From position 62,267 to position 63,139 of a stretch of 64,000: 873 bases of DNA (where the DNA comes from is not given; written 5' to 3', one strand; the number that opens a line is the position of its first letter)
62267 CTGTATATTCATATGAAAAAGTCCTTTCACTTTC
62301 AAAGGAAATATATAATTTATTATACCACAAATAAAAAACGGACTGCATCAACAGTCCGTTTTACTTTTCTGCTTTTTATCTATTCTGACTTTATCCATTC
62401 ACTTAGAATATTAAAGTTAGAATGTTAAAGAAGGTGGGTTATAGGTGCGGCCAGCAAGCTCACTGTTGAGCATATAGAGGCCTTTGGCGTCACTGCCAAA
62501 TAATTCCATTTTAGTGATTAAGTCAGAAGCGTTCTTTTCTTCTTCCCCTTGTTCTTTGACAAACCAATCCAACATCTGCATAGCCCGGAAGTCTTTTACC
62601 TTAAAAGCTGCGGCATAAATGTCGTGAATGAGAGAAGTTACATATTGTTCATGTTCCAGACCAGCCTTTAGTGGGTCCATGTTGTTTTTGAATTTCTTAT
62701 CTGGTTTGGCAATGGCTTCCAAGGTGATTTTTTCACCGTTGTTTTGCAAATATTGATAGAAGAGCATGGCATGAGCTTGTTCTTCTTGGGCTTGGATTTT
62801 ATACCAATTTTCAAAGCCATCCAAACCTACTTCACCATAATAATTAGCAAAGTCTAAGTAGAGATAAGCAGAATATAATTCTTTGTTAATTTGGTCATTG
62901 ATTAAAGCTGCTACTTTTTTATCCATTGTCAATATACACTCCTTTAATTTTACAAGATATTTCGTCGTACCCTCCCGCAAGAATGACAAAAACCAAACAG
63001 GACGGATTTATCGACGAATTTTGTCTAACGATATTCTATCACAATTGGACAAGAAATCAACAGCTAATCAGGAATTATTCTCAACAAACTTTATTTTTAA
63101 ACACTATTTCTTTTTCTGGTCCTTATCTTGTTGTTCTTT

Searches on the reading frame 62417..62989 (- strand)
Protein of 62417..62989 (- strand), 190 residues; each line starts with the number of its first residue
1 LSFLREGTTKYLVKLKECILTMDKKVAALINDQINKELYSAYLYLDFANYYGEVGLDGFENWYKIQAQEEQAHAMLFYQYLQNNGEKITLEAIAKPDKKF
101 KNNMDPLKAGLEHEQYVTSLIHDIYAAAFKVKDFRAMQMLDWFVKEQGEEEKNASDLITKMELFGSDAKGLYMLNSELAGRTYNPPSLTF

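Call 43: search_protein_families(library=pfam, proteins=[window:62417-62989:-], max_evalue=0.00001)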
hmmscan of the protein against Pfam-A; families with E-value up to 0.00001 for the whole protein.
window:62417-62989:- (190 aa): 1 family
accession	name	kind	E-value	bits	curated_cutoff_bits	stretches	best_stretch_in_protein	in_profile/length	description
PF00210.30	Ferritin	-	4.9e-35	121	24.5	1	28-163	2-141/142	Ferritin-like domain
